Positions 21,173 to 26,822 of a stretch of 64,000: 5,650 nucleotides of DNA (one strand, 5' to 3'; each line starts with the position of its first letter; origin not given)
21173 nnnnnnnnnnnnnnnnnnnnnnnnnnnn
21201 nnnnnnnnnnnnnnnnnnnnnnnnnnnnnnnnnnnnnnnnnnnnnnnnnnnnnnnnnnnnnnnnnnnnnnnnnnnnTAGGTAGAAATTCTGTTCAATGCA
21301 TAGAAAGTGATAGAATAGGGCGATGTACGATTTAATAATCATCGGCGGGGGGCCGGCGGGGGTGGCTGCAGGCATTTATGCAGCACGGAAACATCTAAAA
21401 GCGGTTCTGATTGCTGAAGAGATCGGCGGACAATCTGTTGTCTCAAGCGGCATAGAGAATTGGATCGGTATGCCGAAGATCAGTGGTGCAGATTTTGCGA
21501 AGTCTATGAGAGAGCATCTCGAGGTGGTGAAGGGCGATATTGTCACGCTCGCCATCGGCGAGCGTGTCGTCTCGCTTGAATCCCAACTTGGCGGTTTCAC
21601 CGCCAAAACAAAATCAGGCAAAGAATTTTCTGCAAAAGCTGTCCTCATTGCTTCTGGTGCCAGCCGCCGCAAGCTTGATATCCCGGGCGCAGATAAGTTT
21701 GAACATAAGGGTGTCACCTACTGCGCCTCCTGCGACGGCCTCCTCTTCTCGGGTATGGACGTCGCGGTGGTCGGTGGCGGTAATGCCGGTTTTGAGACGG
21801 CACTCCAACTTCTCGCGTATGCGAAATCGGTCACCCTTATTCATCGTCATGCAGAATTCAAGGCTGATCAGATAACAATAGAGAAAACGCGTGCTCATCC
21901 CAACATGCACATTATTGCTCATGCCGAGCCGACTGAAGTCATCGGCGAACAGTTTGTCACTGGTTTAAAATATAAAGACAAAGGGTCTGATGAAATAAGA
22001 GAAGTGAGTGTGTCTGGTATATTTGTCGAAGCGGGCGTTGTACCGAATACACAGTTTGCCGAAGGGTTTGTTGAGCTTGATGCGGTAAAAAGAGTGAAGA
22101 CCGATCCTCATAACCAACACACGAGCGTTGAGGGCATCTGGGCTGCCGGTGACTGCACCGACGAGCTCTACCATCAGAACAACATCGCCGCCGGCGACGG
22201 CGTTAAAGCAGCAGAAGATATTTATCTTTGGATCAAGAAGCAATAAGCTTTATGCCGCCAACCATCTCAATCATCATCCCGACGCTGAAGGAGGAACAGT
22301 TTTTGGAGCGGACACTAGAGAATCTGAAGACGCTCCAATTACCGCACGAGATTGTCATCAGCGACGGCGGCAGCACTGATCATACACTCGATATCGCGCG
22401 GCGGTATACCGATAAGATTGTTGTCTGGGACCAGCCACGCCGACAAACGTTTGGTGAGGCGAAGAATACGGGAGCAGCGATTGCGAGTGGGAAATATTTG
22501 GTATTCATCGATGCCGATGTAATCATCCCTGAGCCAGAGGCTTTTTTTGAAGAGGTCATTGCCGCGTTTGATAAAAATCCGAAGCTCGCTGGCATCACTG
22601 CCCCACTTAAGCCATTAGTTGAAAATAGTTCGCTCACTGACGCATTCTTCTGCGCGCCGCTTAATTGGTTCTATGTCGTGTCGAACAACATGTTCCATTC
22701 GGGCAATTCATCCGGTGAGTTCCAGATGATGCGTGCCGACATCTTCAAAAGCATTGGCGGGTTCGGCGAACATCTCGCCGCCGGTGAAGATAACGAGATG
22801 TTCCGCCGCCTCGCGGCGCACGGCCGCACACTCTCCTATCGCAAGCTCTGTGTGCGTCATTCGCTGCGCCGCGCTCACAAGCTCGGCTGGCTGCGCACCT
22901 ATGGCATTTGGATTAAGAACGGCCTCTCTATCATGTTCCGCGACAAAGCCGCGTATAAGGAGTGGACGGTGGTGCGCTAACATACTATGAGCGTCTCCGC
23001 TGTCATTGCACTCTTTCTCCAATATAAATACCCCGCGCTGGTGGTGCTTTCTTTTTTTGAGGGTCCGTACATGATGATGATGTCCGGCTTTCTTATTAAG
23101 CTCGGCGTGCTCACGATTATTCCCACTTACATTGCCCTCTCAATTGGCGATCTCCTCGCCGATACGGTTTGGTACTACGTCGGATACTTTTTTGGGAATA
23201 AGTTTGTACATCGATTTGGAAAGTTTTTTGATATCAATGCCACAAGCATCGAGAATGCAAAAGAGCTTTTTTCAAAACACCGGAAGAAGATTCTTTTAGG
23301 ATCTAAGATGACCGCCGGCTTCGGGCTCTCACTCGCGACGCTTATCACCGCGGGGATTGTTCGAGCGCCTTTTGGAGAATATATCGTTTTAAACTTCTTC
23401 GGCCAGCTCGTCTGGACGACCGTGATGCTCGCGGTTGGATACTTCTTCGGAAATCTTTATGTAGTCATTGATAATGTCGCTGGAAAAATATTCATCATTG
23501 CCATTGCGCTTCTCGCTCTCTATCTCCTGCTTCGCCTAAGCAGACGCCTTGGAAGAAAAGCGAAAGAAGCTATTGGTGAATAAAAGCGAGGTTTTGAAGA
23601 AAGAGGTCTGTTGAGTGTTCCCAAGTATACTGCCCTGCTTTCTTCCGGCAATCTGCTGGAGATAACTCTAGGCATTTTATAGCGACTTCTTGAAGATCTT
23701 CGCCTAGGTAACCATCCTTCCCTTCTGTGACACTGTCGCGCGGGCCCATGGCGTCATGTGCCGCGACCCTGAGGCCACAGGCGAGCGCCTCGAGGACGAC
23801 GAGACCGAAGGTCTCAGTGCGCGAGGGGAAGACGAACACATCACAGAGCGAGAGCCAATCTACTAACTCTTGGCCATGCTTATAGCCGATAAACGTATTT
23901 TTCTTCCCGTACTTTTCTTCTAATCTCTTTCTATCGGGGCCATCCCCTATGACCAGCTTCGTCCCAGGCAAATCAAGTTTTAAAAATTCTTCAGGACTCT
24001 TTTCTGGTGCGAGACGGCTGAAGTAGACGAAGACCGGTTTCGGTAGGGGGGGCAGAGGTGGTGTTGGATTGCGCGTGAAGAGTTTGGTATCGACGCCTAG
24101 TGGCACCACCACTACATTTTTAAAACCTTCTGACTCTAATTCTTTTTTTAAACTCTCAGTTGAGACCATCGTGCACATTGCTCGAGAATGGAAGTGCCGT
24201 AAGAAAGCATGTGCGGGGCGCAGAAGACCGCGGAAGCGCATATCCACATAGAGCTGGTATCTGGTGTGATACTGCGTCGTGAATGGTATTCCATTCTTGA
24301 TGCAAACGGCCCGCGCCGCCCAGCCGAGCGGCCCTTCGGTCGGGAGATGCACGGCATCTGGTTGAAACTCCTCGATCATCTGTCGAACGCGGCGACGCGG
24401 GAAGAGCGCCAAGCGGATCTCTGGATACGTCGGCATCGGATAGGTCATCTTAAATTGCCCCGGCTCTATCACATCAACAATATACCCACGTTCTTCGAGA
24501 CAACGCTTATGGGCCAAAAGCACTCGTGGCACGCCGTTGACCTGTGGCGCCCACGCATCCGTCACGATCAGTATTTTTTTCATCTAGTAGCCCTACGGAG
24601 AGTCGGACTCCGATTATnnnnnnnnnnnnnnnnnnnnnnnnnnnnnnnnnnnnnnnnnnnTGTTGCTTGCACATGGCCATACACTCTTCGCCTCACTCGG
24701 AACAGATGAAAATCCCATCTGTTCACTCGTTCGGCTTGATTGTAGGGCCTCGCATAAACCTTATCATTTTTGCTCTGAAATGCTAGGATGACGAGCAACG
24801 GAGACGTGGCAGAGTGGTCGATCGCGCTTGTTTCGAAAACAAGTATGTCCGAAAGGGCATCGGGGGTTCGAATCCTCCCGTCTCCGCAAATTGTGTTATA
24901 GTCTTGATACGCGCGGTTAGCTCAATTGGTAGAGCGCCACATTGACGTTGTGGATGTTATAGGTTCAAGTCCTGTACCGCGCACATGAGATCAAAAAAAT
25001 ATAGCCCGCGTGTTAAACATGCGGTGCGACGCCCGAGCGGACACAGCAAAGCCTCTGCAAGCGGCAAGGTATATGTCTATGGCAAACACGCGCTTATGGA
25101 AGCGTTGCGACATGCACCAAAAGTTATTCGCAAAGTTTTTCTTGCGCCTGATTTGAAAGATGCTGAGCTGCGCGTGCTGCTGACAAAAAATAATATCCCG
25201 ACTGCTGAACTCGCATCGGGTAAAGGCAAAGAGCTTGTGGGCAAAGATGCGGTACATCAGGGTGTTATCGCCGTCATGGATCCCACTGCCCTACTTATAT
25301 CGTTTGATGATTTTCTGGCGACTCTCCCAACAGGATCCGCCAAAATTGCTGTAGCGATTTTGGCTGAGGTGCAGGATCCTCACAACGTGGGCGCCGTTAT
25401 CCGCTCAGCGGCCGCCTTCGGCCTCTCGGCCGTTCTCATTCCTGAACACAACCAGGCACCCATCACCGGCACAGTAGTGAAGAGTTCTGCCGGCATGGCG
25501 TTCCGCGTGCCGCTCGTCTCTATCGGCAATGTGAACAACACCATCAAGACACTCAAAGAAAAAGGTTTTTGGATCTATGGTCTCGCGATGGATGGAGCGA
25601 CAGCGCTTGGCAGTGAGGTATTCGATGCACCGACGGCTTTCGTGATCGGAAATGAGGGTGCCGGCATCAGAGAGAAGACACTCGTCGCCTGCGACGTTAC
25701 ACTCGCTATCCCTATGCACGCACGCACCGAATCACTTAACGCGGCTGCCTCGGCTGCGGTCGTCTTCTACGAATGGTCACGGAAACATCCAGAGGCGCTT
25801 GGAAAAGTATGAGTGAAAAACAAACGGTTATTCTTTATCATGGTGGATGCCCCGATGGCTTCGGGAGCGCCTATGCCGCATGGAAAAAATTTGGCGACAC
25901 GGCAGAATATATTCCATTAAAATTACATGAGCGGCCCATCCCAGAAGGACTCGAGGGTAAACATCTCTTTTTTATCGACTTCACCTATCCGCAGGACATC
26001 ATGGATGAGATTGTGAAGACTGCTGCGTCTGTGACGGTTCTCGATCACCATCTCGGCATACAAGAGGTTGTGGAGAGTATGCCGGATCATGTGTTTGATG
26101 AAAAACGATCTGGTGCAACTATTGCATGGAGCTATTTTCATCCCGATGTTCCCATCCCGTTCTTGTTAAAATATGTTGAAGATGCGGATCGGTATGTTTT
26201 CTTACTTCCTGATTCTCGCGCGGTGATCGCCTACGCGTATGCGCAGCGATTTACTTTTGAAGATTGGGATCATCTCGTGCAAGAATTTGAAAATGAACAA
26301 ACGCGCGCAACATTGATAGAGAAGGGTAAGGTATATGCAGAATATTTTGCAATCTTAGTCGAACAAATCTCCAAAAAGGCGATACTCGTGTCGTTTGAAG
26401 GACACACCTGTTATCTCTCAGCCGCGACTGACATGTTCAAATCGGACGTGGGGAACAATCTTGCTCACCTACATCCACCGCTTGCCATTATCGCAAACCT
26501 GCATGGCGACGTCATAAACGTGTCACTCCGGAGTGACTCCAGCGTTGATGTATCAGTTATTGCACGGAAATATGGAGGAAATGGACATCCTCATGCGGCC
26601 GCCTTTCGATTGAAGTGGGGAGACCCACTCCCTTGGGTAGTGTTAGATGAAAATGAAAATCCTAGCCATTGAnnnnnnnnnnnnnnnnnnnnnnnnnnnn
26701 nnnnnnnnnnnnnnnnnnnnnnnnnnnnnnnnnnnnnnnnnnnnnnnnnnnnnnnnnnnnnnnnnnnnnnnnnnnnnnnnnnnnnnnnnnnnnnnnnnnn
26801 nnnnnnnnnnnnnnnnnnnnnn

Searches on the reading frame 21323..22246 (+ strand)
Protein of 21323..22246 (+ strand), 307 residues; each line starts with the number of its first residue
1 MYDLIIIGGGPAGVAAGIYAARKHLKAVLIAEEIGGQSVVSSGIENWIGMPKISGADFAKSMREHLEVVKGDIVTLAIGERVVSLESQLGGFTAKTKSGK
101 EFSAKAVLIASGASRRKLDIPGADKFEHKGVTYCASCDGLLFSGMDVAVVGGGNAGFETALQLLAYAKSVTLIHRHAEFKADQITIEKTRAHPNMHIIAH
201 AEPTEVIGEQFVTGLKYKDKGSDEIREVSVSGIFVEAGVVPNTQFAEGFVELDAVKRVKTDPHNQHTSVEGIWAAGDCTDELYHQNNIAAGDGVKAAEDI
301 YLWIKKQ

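Call 25: search_protein_families(library=pfam, proteins=[window:21323-22246:+], max_evalue=0.0001)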
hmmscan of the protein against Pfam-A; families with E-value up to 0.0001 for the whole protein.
window:21323-22246:+ (307 aa): 10 families
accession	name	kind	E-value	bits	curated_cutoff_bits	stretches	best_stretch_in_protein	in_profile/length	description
PF07992.20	Pyr_redox_2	-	7.3e-47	160.6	26.1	1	2-289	1-287/291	Pyridine nucleotide-disulphide oxidoreductase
PF13738.12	Pyr_redox_3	-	8.9e-23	81.4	30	1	68-276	90-305/305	Pyridine nucleotide-disulphide oxidoreductase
PF00070.33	Pyr_redox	-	3e-10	40.9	22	1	147-218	2-80/82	Pyridine nucleotide-disulphide oxidoreductase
PF01266.30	DAO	-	5.1e-10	39.8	27.9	0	146-178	1-33/353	FAD dependent oxidoreductase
PF00890.30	FAD_binding_2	-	5.7e-10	39.4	20.4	1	3-57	1-58/414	FAD binding domain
PF12831.13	FAD_oxidored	-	1e-09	38.7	27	1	3-49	1-47/416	FAD dependent oxidoreductase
PF03486.20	HI0933_like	-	1.2e-08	35.2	50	0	3-32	2-31/244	HI0933-like protein Rossmann domain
PF01134.28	GIDA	-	1.8e-08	34.3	22.1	0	3-34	1-32/391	Glucose inhibited division protein A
PF01494.25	FAD_binding_3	-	1e-05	25.4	22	0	145-179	2-36/349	FAD binding domain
PF01946.23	Thi4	-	2.2e-05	24.2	26.2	0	3-34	19-51/235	Thi4 family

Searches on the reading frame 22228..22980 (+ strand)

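Call 72: search_protein_families(library=pfam, proteins=[window:22228-22980:+], max_evalue=0.0001)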
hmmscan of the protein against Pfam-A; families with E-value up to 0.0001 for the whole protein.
window:22228-22980:+ (250 aa): 4 families
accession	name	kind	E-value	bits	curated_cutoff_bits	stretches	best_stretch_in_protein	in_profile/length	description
PF00535.33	Glycos_transf_2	-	9.7e-25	87.9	23.3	1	14-174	1-165/168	Glycosyl transferase family 2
PF13641.12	Glyco_tranf_2_3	-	5.6e-15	56.4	27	1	11-204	2-203/230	Glycosyltransferase like family 2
PF10111.15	Glyco_tranf_2_2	-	8.1e-10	39.1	27.3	1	14-202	1-206/276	Glycosyltransferase like family 2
PF13632.12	Glyco_trans_2_3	-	4.9e-06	26.9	27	1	91-203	2-114/198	Glycosyl transferase family group 2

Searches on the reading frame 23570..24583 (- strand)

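Call 25: search_protein_families(library=pfam, proteins=[window:23570-24583:-], max_evalue=0.0001)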
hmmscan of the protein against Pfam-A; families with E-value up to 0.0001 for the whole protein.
window:23570-24583:- (337 aa): 5 families
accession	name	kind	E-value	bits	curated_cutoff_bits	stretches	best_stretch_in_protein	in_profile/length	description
PF13439.12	Glyco_transf_4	-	2.1e-24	86.9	28.5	1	15-167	1-169/170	Glycosyltransferase Family 4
PF00534.26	Glycos_transf_1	-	6.4e-22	78.3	26.4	1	179-296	12-142/172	Glycosyl transferases group 1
PF13692.12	Glyco_trans_1_4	-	2.9e-20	73.4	27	1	210-307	37-139/142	Glycosyl transferases group 1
PF13579.12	Glyco_trans_4_4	-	1.1e-10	42.5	29.7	1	49-163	44-158/158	Glycosyl transferase 4-like domain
PF20706.3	GT4-conflict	-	5.6e-06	26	26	1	237-280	272-315/385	Family 4 Glycosyltransferase in conflict systems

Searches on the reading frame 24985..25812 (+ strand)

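Call 72: search_protein_families(library=pfam, proteins=[window:24985-25812:+], max_evalue=0.0001)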
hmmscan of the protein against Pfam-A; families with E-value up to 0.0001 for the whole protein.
window:24985-25812:+ (275 aa): 2 families
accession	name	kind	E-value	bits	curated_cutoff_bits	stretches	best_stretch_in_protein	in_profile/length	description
PF00588.24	SpoU_methylase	-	1e-37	129.8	29.7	1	124-262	4-142/142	SpoU rRNA Methylase family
PF08032.17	SpoU_sub_bind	-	1.7e-10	41.5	22.8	1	30-100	1-72/76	RNA 2'-O ribose methyltransferase substrate binding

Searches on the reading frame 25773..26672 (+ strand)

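Call 25: search_protein_families(library=pfam, proteins=[window:25773-26672:+], max_evalue=0.0001)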
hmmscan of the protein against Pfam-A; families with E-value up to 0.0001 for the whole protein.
window:25773-26672:+ (299 aa): 1 family
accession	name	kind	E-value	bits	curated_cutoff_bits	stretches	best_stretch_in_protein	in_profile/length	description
PF02272.25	DHHA1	-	3.2e-06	28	25.9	1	234-281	30-84/102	DHHA1 domain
